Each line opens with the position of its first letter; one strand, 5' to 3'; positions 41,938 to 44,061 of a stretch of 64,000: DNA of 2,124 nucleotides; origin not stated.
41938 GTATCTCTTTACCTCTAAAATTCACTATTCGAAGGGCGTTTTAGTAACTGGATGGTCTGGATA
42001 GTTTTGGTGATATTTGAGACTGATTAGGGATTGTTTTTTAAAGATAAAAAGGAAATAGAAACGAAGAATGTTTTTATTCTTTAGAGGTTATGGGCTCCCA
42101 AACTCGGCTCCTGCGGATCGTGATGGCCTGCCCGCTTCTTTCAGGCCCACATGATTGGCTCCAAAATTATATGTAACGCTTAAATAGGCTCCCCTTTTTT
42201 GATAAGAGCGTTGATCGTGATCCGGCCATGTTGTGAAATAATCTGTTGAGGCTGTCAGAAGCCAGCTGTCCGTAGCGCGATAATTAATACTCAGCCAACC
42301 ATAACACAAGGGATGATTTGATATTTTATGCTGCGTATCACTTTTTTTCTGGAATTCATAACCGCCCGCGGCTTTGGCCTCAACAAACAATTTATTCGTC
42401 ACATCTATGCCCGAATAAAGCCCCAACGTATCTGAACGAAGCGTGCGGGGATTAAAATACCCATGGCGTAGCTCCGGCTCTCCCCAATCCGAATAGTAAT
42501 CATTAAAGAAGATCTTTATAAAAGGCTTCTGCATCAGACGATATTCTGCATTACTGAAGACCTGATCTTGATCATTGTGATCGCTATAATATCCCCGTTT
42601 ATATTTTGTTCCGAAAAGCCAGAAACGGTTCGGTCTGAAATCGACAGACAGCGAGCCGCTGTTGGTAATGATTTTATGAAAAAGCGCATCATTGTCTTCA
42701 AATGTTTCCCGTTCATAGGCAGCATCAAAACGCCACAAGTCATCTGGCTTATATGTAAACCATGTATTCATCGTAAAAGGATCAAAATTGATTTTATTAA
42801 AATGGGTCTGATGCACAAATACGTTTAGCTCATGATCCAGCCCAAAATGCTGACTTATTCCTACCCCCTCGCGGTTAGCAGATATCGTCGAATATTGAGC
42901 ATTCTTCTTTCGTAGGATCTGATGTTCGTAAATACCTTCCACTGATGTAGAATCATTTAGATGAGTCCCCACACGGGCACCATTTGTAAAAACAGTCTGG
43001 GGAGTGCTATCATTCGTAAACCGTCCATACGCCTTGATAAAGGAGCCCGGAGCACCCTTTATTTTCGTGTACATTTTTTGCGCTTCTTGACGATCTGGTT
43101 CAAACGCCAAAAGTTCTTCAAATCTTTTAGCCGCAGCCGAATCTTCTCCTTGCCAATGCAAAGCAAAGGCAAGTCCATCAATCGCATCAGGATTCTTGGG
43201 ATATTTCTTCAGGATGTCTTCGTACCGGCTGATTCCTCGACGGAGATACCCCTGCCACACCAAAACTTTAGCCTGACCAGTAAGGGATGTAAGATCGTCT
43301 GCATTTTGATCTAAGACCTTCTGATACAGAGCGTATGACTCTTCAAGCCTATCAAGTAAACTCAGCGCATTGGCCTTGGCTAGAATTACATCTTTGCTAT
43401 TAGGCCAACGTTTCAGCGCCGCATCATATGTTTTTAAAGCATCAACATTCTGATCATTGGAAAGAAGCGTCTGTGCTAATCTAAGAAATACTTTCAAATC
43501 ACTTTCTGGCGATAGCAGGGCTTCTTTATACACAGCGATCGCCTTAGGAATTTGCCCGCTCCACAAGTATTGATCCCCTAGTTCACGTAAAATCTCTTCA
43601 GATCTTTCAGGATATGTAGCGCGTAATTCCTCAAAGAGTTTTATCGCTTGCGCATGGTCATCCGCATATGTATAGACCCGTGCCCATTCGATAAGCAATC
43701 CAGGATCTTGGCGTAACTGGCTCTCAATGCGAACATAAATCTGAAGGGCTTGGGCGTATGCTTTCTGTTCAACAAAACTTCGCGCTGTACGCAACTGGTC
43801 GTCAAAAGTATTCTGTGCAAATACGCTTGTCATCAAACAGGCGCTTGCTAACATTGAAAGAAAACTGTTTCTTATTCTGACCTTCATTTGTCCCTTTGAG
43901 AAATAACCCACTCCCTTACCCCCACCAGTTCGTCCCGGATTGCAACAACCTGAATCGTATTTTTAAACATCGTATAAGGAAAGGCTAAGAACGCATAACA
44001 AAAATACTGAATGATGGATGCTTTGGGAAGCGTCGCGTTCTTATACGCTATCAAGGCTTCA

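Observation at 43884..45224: GT2 polysaccharide synthase held in one frame but cut by TAG and TGA, the TGA exactly on the invariant Trp of QxxRW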

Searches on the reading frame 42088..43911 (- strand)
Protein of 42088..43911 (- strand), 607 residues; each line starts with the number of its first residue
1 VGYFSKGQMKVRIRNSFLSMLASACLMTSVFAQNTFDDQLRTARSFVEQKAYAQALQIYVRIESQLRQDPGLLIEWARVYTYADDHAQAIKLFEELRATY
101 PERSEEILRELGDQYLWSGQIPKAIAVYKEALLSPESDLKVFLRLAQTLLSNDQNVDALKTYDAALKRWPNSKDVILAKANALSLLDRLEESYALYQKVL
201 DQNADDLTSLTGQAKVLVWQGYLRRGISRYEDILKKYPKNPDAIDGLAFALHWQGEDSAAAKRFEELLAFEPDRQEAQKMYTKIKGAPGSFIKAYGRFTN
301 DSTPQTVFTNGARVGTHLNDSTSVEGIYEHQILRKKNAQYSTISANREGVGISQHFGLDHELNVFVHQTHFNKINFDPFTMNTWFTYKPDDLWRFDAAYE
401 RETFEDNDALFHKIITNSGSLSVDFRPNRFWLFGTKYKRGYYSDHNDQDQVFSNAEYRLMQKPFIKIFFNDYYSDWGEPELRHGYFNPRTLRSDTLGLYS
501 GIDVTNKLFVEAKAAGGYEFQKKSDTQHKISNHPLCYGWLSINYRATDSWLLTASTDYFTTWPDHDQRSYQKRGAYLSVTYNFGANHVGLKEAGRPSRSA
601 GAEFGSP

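Call 7: search_protein_families(library=pfam, proteins=[window:42088-43911:-], max_evalue=0.01)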
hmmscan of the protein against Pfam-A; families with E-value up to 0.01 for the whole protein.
window:42088-43911:- (607 aa): 15 families
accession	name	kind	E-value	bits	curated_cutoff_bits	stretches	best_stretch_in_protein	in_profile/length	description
PF14559.12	TPR_19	-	8.1e-20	71.4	25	4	227-284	11-68/68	Tetratricopeptide repeat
PF13428.12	TPR_14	-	2.8e-18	65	23.5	2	141-181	3-43/44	Tetratricopeptide repeat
PF24575.1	TPR_Slam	-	4.6e-11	43.5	35.2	1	165-264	7-104/104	Surface lipoprotein assembly modifier, N-terminal TPR repeats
PF07719.23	TPR_2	-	8.6e-11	41.5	27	0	106-132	2-28/34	Tetratricopeptide repeat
PF13174.12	TPR_6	-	9e-11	42.1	26.3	0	76-102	6-32/33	Tetratricopeptide repeat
PF13432.12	TPR_16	-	1.9e-09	38.2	32.7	1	143-205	1-63/65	Tetratricopeptide repeat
PF00515.34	TPR_1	-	1.8e-07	31.2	27.8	0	140-171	2-33/34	Tetratricopeptide repeat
PF13424.12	TPR_12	-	8.3e-06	26.3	30.1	1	73-132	6-72/77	Tetratricopeptide repeat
PF12895.13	ANAPC3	-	2.7e-05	24.8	27.2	0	119-198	3-81/82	Anaphase-promoting complex, cyclosome, subunit 3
PF13431.12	TPR_17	-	6.2e-05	23.4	24.4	0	230-252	2-24/34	Tetratricopeptide repeat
PF23914.1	TPR_CcmH_CycH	-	0.00044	20.6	42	1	136-241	47-155/158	Cytochrome c-type biogenesis protein H TPR domain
PF21197.3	PgaA_barrel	-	0.00058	19.5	27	1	386-490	100-205/294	PgaA membrane beta barrel domain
PF13176.12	TPR_7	-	0.0033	17.9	27.9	0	77-98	6-28/36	Tetratricopeptide repeat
PF23241.1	HAT_PRP39_C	-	0.0041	17.6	33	0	46-109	68-132/139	PRP39 C-terminal HAT repeat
PF25058.1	ARM_TT21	-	0.0075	16.7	27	0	133-205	51-126/155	Tetratricopeptide repeat protein 21 ARM repeat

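Call 13: find_encoding_contigs(protein=window:42088-43887:-, flank=4000, max_places=10)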
Protein window:42088-43887:- (599 aa): no gene with exactly this product is on record in the collection.

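Call 25: search_protein_families(library=ncbifam, proteins=[window:42088-43887:-], max_evalue=0.1)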
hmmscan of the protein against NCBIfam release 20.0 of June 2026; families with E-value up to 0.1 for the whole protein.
window:42088-43887:- (599 aa): 25 families
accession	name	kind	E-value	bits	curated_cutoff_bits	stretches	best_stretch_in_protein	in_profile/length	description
TIGR02917.1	PEP_TPR_lipo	equivalog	1.4e-16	59.6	312.2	2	137-264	709-834/899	XrtA/PEP-CTERM system TPR-repeat protein PrsT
TIGR03939.1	PGA_TPR_OMP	equivalog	1.2e-12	46.9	366.65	4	260-485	490-714/800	poly-beta-1,6 N-acetyl-D-glucosamine export porin PgaA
NF033920.0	C39_PA2778_fam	equivalog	6.8e-11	42.1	150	1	117-213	142-238/255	PA2778 family cysteine peptidase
NF040959.1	MamA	equivalog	1.3e-10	41.1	200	1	69-199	44-173/204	magnetosome protein MamA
TIGR02795.1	tol_pal_ybgF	equivalog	3.3e-09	37.4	90.1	1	35-97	46-111/119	tol-pal system protein YbgF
TIGR02521.1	type_IV_pilW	equivalog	1.6e-08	34.4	154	1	102-167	36-101/234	type IV pilus biogenesis/stability protein PilW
NF047371.1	FlcA_CTERM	equivalog_domain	4.8e-07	28.6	300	2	35-123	162-249/646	periplasmic flagellar collar protein FlcA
TIGR02552.1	LcrH_SycD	equivalog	4.2e-06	26.5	104.8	0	33-93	57-117/136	SycD/LcrH family type III secretion system chaperone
NF052230.1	T9SS_PorE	exception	4.2e-05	22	600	1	74-166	34-126/648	PorE family type IX secretion system protein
NF007468.0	PRK10049.1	equivalog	0.00012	20.4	1043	2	12-201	22-204/817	poly-beta-1,6 N-acetyl-D-glucosamine export porin PgaA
NF040561.1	PrimPol_Msp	equivalog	0.00022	19.9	200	1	40-107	3-69/515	CRISPR-associated primase-polymerase type A1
NF033762.1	social_mot_Tgl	equivalog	0.00024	20.5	225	0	213-307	45-143/252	social motility TPR repeat lipoprotein Tgl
NF052415.1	T3SS_chap_SctY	equivalog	0.00027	21.4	70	1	95-193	4-105/106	type III secretion apparatus assembly chaperone SctY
NF002725.1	PRK02603.1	equivalog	0.00028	20.9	143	0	193-285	66-156/173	photosystem I assembly protein Ycf3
NF053607.1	CHU_0125_OmpA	equivalog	0.00075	18.1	620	2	77-173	34-129/639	CHU_0125 family OmpA-like outer membrane integrity protein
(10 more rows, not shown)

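Call 35: find_homologous_proteins(query=window:42088-43887:-, max_evalue=1e-50)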
Query window:42088-43887:- (599 aa): 84 proteins with E <= 1e-50 among 8000 candidates.
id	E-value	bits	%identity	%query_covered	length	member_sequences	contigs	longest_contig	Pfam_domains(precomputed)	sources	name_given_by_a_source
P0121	0.0e+0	1344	100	97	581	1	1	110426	PF14559.13,PF24575.2,PF00515.35,PF13424.13,PF13432.13,PF13428.13,PF07719.24,PF13174.13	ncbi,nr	ncbi:MAG: tetratricopeptide repeat protein [Candidatus Omnitrophica bacterium]|nr:tetratricopeptide 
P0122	3.3e-265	900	66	97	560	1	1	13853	PF14559.13,PF24575.2,PF13432.13,PF13428.13,PF07719.24,PF13174.13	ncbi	-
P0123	4.1e-257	873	63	97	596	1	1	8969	PF13431.13,PF23914.2,PF25062.2,PF13414.13,PF13428.13,PF14559.13,PF24575.2,PF00515.35,PF13424.13,PF13432.13,PF07719.24,PF13174.13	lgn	-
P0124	8.3e-257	872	64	97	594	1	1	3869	PF13431.13,PF23914.2,PF13414.13,PF13176.13,PF13428.13,PF14559.13,PF24575.2,PF00515.35,PF13424.13,PF13432.13,PF07719.24,PF13174.13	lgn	-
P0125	3.3e-255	867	62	99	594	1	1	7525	PF14559.13,PF24575.2,PF13431.13,PF23914.2,PF00515.35,PF13424.13,PF13432.13,PF13428.13,PF07719.24,PF13174.13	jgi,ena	-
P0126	1.1e-252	858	62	98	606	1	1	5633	PF14559.13,PF24575.2,PF13431.13,PF23914.2,PF00515.35,PF13424.13,PF13432.13,PF13428.13,PF07719.24,PF13174.13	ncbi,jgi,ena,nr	ncbi:MAG: tetratricopeptide repeat protein [Candidatus Omnitrophica bacterium]|nr:tetratricopeptide 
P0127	8.1e-252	855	63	96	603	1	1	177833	PF14559.13,PF24575.2,PF13431.13,PF23914.2,PF00515.35,PF13424.13,PF13432.13,PF13428.13,PF07719.24,PF13174.13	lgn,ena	-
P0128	1.0e-250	852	61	99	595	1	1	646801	PF13431.13,PF23914.2,PF25062.2,PF13414.13,PF13428.13,PF13374.13,PF14559.13,PF24575.2,PF00515.35,PF12895.14,PF13424.13,PF21033.5,PF13432.13,PF07719.24,PF13174.13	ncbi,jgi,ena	ncbi:MAG: tetratricopeptide repeat protein [Candidatus Omnitrophota bacterium]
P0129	3.6e-249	847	60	99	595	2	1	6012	PF13431.13,PF23914.2,PF13414.13,PF13176.13,PF13428.13,PF14559.13,PF24575.2,PF00515.35,PF12895.14,PF13424.13,PF13432.13,PF13181.13,PF07719.24,PF13174.13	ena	-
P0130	8.0e-249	845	62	97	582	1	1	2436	PF13431.13,PF23914.2,PF25062.2,PF13414.13,PF13428.13,PF14559.13,PF24575.2,PF21197.4,PF00515.35,PF12895.14,PF13424.13,PF13432.13,PF07719.24,PF13174.13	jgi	jgi:tetratricopeptide (TPR) repeat protein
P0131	2.1e-248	844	61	99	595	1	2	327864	PF13431.13,PF23914.2,PF25062.2,PF13414.13,PF25058.2,PF13176.13,PF13428.13,PF04733.21,PF13374.13,PF14559.13,PF24575.2,PF00515.35,PF12895.14,PF13424.13,PF21033.5,PF13432.13,PF07719.24,PF13174.13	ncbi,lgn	ncbi:MAG: tetratricopeptide repeat protein [Candidatus Omnitrophota bacterium]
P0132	3.5e-248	843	61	98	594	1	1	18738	PF14559.13,PF24575.2,PF00515.35,PF13424.13,PF13432.13,PF13428.13,PF07719.24,PF13174.13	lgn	-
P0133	1.0e-247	842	59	99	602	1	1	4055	PF13431.13,PF23914.2,PF25062.2,PF13414.13,PF13428.13,PF13374.13,PF14559.13,PF24575.2,PF00515.35,PF12895.14,PF13424.13,PF13432.13,PF07719.24,PF13174.13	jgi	jgi:tetratricopeptide (TPR) repeat protein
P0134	3.5e-247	840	60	99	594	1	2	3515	PF14559.13,PF24575.2,PF13431.13,PF25062.2,PF00515.35,PF13424.13,PF13176.13,PF13432.13,PF13428.13,PF07719.24,PF13174.13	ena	-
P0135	1.0e-246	839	61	99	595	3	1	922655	PF13431.13,PF23914.2,PF13414.13,PF13428.13,PF13374.13,PF14559.13,PF24575.2,PF21197.4,PF00515.35,PF13424.13,PF13432.13,PF07719.24,PF13174.13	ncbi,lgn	ncbi:MAG: tetratricopeptide repeat protein [Candidatus Omnitrophota bacterium]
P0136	3.7e-244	830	59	99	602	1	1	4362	PF13431.13,PF23914.2,PF25062.2,PF13414.13,PF13176.13,PF13428.13,PF14559.13,PF24575.2,PF21197.4,PF00515.35,PF12895.14,PF13424.13,PF13432.13,PF07719.24,PF13174.13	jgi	jgi:tetratricopeptide (TPR) repeat protein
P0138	7.0e-243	826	60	98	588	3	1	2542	PF13431.13,PF23914.2,PF13428.13,PF14559.13,PF24575.2,PF21197.4,PF00515.35,PF13424.13,PF21033.5,PF13432.13,PF07719.24,PF13174.13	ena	-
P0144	3.8e-235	800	62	80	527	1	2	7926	PF14559.13,PF21197.4,PF13428.13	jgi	jgi:tetratricopeptide (TPR) repeat protein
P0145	2.8e-233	794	57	98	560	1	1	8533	PF14559.13,PF13431.13,PF21197.4,PF00515.35,PF12895.14,PF13432.13,PF13428.13,PF07719.24,PF13174.13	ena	-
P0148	1.5e-229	782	57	99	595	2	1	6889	PF13431.13,PF23914.2,PF25062.2,PF13428.13,PF14559.13,PF24575.2,PF21197.4,PF00515.35,PF12895.14,PF13424.13,PF13432.13,PF07719.24,PF13174.13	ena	-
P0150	2.1e-229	781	59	99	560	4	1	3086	PF14559.13,PF24575.2,PF13431.13,PF21197.4,PF13424.13,PF13432.13,PF13428.13,PF07719.24,PF13174.13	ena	-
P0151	2.3e-229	781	57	99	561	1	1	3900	PF14559.13,PF13431.13,PF23914.2,PF21197.4,PF13414.13,PF00515.35,PF13424.13,PF13432.13,PF13428.13,PF07719.24,PF13174.13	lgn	-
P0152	4.7e-227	774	57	99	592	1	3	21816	PF13431.13,PF23914.2,PF25062.2,PF13414.13,PF13428.13,PF14559.13,PF24575.2,PF21197.4,PF00515.35,PF13424.13,PF13432.13,PF13181.13,PF14561.13,PF07719.24,PF13174.13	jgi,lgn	-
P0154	1.1e-225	769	57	98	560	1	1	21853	PF14559.13,PF24575.2,PF13431.13,PF21197.4,PF25062.2,PF13424.13,PF13432.13,PF13428.13,PF07719.24,PF13174.13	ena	-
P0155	1.1e-222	759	58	95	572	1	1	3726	PF13431.13,PF23914.2,PF25062.2,PF13428.13,PF14559.13,PF24575.2,PF21197.4,PF00515.35,PF13424.13,PF13432.13,PF13181.13,PF14561.13,PF07719.24,PF13174.13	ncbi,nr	ncbi:MAG: tetratricopeptide repeat protein [Candidatus Omnitrophica bacterium]|nr:tetratricopeptide 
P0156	1.4e-222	759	57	98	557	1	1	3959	PF14559.13,PF13431.13,PF21197.4,PF00515.35,PF13424.13,PF13432.13,PF13428.13,PF07719.24,PF13174.13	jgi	-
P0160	5.2e-214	731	55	98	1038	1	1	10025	PF13431.13,PF13414.13,PF13428.13,PF00535.33,PF14559.13,PF24575.2,PF13632.13,PF13641.13,PF12895.14,PF13424.13,PF13432.13,PF14561.13,PF07719.24,PF13174.13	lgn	-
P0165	2.2e-172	593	48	94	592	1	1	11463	PF14559.13,PF24575.2,PF21197.4,PF13432.13,PF13428.13,PF07642.18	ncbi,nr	ncbi:MAG: hypothetical protein KBA46_03520 [Candidatus Omnitrophica bacterium]|nr:hypothetical prote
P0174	6.9e-150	519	44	96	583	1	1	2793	PF13431.13,PF23914.2,PF13414.13,PF13428.13,PF14559.13,PF24575.2,PF21197.4,PF00515.35,PF12895.14,PF13424.13,PF13432.13,PF07719.24,PF13174.13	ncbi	-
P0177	9.7e-147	508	44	91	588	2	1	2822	PF14559.13,PF24575.2,PF13431.13,PF23914.2,PF21197.4,PF00515.35,PF13424.13,PF13432.13,PF13428.13,PF07719.24,PF13174.13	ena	-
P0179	6.2e-144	499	43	97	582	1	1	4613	PF13431.13,PF23914.2,PF13414.13,PF13176.13,PF13428.13,PF14559.13,PF24575.2,PF21197.4,PF00515.35,PF12895.14,PF13424.13,PF13432.13,PF07719.24,PF13174.13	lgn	-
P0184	1.4e-139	485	43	93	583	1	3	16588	PF13431.13,PF23914.2,PF13414.13,PF13428.13,PF14559.13,PF24575.2,PF21197.4,PF00515.35,PF12895.14,PF13424.13,PF13432.13,PF13181.13,PF07719.24,PF13174.13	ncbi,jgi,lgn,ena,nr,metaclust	ncbi:MAG: hypothetical protein A2351_04060 [Omnitrophica bacterium RIFOXYB12_FULL_50_7]|nr:MAG: hypo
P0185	1.8e-139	484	39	98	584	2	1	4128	PF13431.13,PF23914.2,PF13414.13,PF13428.13,PF14559.13,PF24575.2,PF21197.4,PF00515.35,PF12895.14,PF13424.13,PF13432.13,PF13181.13,PF07719.24,PF13174.13,PF20308.5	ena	-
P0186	5.0e-139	483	40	97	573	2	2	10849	PF13431.13,PF23914.2,PF25062.2,PF13414.13,PF13428.13,PF14559.13,PF24575.2,PF21197.4,PF00515.35,PF12895.14,PF13424.13,PF13432.13,PF13181.13,PF07719.24,PF13174.13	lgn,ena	-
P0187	4.1e-138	480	40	97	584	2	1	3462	PF13431.13,PF23914.2,PF25062.2,PF13414.13,PF13428.13,PF14559.13,PF24575.2,PF21197.4,PF00515.35,PF12895.14,PF13424.13,PF13432.13,PF13181.13,PF07719.24,PF13174.13,PF20308.5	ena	-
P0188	4.0e-137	477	41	96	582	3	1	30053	PF13431.13,PF23914.2,PF13414.13,PF13428.13,PF14559.13,PF24575.2,PF21197.4,PF00515.35,PF12895.14,PF13424.13,PF13432.13,PF07719.24,PF13174.13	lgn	-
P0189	5.8e-137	476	40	98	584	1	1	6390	PF13431.13,PF23914.2,PF13414.13,PF13428.13,PF14559.13,PF24575.2,PF21197.4,PF00515.35,PF12895.14,PF13424.13,PF13432.13,PF07719.24,PF13174.13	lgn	-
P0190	2.5e-136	474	40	97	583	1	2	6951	PF13431.13,PF23914.2,PF25062.2,PF13414.13,PF13428.13,PF14559.13,PF24575.2,PF21197.4,PF00515.35,PF12895.14,PF13424.13,PF13432.13,PF13181.13,PF07719.24,PF13174.13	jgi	jgi:tetratricopeptide (TPR) repeat protein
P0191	4.6e-136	473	40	97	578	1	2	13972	PF13431.13,PF23914.2,PF13414.13,PF13428.13,PF14559.13,PF24575.2,PF21197.4,PF00515.35,PF12895.14,PF13424.13,PF13432.13,PF13181.13,PF07719.24,PF13174.13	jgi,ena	-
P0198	2.5e-122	428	41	87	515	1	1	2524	PF13431.13,PF23914.2,PF25062.2,PF13414.13,PF13428.13,PF14559.13,PF24575.2,PF21197.4,PF00515.35,PF13432.13,PF07719.24,PF13174.13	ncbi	ncbi:MAG: tetratricopeptide repeat protein, partial [Candidatus Omnitrophota bacterium]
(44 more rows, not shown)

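Call 36: find_encoding_contigs(protein=P0121, flank=5000, max_places=6)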
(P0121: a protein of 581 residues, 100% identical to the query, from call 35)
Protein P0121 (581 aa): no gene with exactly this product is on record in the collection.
